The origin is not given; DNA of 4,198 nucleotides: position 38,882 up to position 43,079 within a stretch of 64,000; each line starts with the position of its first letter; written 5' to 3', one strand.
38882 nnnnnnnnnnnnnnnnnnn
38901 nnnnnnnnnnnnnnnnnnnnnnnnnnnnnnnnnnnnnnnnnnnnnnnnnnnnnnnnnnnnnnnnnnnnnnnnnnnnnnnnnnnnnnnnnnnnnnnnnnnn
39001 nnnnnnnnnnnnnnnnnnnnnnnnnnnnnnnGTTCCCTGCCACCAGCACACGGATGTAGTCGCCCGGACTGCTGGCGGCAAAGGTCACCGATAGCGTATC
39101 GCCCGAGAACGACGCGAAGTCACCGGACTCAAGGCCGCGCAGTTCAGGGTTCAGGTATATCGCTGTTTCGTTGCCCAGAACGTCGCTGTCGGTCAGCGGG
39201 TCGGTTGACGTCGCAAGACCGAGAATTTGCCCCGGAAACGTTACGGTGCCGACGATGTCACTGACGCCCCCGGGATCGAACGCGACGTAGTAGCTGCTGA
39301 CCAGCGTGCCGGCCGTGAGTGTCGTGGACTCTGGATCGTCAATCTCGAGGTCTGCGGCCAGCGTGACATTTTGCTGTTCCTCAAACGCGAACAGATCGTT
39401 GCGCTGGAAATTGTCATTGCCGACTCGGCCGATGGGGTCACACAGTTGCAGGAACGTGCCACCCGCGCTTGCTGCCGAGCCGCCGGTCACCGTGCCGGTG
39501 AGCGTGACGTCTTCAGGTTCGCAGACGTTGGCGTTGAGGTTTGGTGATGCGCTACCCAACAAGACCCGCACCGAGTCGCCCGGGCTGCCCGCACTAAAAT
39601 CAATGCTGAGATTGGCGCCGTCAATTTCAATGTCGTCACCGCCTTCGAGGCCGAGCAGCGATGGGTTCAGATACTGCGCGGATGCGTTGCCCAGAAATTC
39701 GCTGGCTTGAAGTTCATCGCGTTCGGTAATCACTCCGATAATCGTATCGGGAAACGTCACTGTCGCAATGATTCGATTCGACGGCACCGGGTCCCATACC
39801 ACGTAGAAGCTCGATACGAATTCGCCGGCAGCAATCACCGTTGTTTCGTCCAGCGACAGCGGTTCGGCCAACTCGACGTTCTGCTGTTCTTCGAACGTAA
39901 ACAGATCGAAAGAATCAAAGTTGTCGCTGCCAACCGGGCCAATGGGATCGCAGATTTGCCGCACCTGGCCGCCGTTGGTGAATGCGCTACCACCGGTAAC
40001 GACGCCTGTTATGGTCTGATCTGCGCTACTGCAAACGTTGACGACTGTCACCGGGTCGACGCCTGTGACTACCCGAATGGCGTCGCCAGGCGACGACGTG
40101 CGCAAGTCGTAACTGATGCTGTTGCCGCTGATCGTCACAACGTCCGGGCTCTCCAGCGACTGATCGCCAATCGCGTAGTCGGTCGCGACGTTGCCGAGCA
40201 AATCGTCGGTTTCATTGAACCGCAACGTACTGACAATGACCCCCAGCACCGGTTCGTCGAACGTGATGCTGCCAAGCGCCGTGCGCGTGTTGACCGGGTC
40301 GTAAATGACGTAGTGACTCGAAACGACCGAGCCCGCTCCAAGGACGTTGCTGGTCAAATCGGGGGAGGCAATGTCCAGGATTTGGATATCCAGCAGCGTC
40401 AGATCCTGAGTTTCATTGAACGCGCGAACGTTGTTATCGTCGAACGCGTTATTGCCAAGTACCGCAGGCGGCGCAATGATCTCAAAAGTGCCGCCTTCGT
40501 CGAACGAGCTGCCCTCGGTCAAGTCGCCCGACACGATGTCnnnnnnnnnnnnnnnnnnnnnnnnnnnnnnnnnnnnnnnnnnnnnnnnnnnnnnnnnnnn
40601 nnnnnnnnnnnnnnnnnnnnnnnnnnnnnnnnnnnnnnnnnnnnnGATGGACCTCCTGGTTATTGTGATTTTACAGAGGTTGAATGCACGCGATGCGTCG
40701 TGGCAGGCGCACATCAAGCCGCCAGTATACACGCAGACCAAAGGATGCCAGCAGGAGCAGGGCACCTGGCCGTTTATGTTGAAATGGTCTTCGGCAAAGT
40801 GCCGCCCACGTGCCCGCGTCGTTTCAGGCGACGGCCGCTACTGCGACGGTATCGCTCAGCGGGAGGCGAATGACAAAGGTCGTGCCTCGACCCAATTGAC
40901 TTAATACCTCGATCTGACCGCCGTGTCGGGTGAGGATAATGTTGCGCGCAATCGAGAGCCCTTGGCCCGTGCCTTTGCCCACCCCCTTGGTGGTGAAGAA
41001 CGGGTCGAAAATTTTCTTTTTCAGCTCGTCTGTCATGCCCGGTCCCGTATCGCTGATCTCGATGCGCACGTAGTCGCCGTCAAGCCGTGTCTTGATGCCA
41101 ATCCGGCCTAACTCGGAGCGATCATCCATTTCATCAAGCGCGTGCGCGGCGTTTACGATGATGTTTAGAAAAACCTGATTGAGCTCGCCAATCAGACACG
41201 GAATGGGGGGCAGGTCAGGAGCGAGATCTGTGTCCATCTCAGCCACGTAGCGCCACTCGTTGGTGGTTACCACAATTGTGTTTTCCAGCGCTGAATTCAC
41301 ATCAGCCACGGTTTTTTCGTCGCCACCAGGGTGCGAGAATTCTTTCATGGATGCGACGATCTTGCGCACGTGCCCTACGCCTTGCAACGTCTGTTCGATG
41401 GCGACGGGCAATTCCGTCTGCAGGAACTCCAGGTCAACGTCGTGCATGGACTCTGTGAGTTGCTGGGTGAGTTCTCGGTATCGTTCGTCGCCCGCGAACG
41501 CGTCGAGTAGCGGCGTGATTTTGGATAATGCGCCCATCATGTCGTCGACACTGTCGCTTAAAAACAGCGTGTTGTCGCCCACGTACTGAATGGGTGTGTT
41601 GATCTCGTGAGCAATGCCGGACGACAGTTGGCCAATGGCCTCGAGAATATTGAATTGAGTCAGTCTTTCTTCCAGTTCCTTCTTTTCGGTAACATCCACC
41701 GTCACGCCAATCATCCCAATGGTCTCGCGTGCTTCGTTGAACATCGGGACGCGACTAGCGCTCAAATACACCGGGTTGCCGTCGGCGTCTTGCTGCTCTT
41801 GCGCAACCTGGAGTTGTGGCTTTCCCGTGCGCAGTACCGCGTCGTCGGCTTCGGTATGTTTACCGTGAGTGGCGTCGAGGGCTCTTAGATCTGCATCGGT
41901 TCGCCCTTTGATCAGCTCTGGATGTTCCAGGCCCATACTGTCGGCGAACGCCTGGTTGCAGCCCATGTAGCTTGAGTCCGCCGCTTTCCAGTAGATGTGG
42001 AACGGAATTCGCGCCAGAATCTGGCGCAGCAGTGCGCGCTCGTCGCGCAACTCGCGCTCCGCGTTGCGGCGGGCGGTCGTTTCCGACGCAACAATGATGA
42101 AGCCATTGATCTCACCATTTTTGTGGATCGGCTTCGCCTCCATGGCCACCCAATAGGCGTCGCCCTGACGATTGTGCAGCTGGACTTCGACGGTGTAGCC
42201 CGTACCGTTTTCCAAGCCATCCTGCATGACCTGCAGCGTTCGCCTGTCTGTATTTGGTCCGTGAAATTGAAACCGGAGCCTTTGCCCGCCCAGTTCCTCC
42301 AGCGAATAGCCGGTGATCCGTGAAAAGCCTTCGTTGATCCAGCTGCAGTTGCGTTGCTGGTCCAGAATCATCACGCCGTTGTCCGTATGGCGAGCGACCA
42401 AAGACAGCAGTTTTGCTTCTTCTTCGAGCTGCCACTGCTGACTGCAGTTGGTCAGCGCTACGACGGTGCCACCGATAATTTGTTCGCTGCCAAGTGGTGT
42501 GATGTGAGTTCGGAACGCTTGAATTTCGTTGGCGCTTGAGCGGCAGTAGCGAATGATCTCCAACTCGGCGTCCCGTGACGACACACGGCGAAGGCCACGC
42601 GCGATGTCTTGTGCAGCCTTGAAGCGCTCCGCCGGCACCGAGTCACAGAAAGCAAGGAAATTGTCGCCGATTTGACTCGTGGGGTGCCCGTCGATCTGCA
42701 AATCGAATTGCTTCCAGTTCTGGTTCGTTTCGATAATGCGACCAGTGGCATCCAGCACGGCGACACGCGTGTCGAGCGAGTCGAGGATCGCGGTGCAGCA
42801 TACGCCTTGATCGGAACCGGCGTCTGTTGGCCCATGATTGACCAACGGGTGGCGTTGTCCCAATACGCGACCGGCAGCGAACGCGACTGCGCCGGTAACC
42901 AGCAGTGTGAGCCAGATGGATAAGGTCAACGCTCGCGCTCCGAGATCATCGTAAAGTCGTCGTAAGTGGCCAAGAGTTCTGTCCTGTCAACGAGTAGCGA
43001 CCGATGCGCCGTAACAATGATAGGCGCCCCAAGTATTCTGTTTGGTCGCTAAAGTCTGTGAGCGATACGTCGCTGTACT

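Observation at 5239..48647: Six secreted proteins with unrelated passenger domains share one TSP3 + dockerin-like calcium module, suggesting a docking or surface-display system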

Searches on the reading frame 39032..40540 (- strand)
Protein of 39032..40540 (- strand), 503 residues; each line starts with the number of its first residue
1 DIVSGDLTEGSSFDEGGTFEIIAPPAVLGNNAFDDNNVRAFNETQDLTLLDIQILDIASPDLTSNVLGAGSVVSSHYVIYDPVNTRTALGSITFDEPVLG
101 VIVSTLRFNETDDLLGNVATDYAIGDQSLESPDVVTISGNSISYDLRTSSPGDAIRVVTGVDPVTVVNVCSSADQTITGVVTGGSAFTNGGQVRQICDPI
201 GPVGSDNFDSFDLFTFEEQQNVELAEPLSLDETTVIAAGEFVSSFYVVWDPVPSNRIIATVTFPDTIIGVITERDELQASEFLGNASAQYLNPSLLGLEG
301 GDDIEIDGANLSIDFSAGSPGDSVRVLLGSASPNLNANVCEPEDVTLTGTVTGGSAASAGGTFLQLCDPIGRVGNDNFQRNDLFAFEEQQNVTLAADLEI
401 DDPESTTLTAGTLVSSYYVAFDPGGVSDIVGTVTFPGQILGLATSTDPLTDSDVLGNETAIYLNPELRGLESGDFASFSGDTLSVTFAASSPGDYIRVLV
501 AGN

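Call 58: find_homologous_proteins(query=window:39032-40540:-, max_evalue=0.001)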
Query window:39032-40540:- (503 aa): 38 proteins with E <= 0.001 among 8000 candidates.
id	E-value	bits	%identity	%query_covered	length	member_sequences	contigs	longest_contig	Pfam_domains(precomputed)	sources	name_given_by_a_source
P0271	1.3e-245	834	76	100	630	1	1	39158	-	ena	-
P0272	1.2e-223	761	70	99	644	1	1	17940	-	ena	-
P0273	8.8e-223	759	70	100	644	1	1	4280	PF00404.25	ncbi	-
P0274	3.9e-218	743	69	100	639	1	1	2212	PF02412.24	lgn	-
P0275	9.9e-216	735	68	100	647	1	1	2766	PF00404.25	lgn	-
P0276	1.3e-211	722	68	99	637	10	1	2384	PF02412.24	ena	-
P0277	2.1e-211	721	68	100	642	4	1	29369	PF02412.24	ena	-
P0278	4.0e-210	717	67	99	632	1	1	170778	PF02412.24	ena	-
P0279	1.2e-209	715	67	100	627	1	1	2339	-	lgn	-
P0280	1.4e-205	702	66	99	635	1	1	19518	PF02412.24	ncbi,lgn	ncbi:MAG: thrombospondin type 3 repeat-containing protein [Pseudomonadota bacterium]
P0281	1.8e-201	688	65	99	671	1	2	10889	PF02412.24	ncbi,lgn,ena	-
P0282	1.3e-200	686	67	96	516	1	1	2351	-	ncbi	ncbi:MAG: hypothetical protein AAFU65_10345, partial [Pseudomonadota bacterium]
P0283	2.0e-198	678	65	100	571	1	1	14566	-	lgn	-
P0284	7.5e-198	676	63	100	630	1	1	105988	PF02412.24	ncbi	ncbi:MAG: thrombospondin type 3 repeat-containing protein [Gammaproteobacteria bacterium]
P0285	9.2e-198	676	65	100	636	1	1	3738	PF02412.24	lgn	-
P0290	5.4e-178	611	59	98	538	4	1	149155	-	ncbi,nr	ncbi:MAG: hypothetical protein KC616_00785 [Myxococcales bacterium]|nr:hypothetical protein [Myxococ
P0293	1.0e-173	597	59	100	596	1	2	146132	-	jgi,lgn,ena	-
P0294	1.5e-165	570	57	100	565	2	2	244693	-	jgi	-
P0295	1.3e-163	564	56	99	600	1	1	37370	-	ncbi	-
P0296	1.5e-163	563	63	86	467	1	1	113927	-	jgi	-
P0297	4.9e-159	548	54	99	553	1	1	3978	-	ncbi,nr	ncbi:MAG: hypothetical protein HKO62_03200 [Gammaproteobacteria bacterium]|nr:hypothetical protein [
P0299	4.4e-129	450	48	99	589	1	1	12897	-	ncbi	ncbi:MAG: hypothetical protein AAF387_05930 [Pseudomonadota bacterium]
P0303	1.3e-91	326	64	49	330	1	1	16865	-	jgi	jgi:MYXO-CTERM domain-containing protein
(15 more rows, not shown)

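Call 60: search_protein_families(library=ncbifam, proteins=[P0290, P0293, P0294, P0295, P0297, P0299, P0303, P0296, P0283], max_evalue=1)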
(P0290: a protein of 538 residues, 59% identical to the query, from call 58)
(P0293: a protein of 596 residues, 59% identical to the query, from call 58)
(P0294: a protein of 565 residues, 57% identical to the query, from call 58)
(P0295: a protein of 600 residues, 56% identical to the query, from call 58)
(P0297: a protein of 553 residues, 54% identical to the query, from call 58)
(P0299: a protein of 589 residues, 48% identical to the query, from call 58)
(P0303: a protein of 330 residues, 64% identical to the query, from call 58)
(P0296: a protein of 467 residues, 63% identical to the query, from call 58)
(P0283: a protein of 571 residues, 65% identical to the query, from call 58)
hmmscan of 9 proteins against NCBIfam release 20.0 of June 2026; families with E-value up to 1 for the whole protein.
P0290 (538 aa): 0 families

P0293 (596 aa): 1 family
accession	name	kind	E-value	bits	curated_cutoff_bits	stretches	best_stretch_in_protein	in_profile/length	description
NF010216.0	PRK13678.1-3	equivalog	0.19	12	109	0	226-262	24-60/92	hypothetical protein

P0294 (565 aa): 2 families
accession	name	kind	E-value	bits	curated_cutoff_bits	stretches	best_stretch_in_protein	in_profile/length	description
TIGR04174.1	IPTL_CTERM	subfamily_domain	0.018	15.3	20.5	1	533-559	1-27/27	IPTL-CTERM sorting domain-containing protein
NF033207.2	midcut_by_XrtH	subfamily_domain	0.095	12.7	45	1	529-561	33-65/175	midcut-by-XrtH protein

P0295 (600 aa): 1 family
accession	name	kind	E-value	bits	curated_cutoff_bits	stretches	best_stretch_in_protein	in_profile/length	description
TIGR04174.1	IPTL_CTERM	subfamily_domain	0.89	9.9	20.5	0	563-584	1-22/27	IPTL-CTERM sorting domain-containing protein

P0297 (553 aa): 0 families

P0299 (589 aa): 0 families

P0303 (330 aa): 1 family
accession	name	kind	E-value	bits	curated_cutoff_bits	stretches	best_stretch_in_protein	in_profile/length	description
TIGR02274.1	dCTP_deam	equivalog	0.075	12.7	92.8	1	226-263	87-124/180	dCTP deaminase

P0296 (467 aa): 0 families

P0283 (571 aa): 5 families
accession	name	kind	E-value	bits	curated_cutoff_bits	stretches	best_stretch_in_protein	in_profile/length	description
TIGR04174.1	IPTL_CTERM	subfamily_domain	0.00029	21.1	20.5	1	543-568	1-26/27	IPTL-CTERM sorting domain-containing protein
NF033207.2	midcut_by_XrtH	subfamily_domain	0.049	13.7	45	1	532-569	28-63/175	midcut-by-XrtH protein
TIGR04513.1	VPAMP_CTERM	subfamily_domain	0.079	13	32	1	543-568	1-26/28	VPAMP-CTERM sorting domain-containing protein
NF038299.1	EPS_HpsN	equivalog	0.1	11.5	425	1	232-340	15-119/317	hormogonium polysaccharide biosynthesis glycosyltransferase HpsN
NF049861.1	SCO2400_fam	subfamily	0.92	10.1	55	0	9-39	82-113/136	SCO2400 family protein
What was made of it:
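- One of these passes NCBIfam IPTL_CTERM (21.1 against 20.5; call 60).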

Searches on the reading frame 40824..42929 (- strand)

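Call 11: search_protein_families(library=pfam, proteins=[window:40824-42929:-], max_evalue=0.001)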
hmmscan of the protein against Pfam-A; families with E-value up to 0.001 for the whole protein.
window:40824-42929:- (701 aa): 6 families
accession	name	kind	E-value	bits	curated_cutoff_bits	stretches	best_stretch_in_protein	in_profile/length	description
PF08448.16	PAS_4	-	4.8e-26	91.6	23.1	2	307-417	3-109/110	PAS fold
PF02518.31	HATPase_c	-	3.5e-24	85.8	26.4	1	583-692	6-110/111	Histidine kinase-, DNA gyrase B-, and HSP90-like ATPase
PF13426.13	PAS_9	-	2.8e-20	72.9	27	2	184-283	2-100/103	PAS domain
PF00989.32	PAS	-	3.5e-14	53.2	22.6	1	179-281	7-110/113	PAS fold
PF08447.18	PAS_3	-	1.2e-11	45.2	25.6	1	198-278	4-86/89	PAS fold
PF13188.13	PAS_8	-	4.5e-07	30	21.8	1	176-223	4-51/65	PAS domain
